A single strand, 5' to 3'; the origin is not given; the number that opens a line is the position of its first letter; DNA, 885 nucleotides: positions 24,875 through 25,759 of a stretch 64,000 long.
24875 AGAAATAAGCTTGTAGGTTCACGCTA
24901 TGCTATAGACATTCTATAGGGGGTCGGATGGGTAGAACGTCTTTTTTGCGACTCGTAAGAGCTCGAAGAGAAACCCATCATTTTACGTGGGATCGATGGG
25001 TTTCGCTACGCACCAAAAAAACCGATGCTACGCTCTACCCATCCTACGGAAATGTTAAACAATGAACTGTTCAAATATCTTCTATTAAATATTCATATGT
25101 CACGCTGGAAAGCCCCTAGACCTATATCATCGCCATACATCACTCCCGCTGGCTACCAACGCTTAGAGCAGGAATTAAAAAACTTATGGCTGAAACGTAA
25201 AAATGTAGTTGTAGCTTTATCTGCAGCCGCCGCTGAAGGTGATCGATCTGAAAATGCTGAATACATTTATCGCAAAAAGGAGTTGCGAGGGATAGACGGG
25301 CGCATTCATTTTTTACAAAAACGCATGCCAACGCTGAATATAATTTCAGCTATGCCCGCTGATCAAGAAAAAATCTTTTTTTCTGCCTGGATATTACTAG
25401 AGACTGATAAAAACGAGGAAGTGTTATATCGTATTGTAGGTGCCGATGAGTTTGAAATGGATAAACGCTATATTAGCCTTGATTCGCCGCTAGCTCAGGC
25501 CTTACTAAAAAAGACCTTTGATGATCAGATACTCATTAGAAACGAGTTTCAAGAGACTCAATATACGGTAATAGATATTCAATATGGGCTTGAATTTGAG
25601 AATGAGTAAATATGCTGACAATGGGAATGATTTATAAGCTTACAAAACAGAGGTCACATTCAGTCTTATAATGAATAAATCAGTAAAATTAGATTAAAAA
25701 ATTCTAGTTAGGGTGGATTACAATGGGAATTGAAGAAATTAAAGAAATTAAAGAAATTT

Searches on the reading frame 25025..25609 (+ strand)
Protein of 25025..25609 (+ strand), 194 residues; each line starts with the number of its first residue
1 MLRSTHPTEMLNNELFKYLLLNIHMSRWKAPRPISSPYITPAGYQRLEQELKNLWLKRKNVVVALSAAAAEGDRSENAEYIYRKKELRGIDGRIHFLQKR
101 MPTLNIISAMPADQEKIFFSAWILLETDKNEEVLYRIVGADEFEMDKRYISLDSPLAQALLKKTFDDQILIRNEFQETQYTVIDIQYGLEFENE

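Call 3: search_protein_families(library=pfam, proteins=[window:25025-25609:+], max_evalue=0.01)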
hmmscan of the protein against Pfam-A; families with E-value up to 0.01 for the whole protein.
window:25025-25609:+ (194 aa): 2 families
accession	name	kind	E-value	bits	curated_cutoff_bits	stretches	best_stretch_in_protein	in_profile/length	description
PF03449.20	GreA_GreB_N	-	2.1e-21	76.3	24.5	1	38-105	2-70/71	Transcription elongation factor, N-terminal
PF01272.25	GreA_GreB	-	5.6e-17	61.9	26.9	1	114-187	3-77/77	Transcription elongation factor, GreA/GreB, C-term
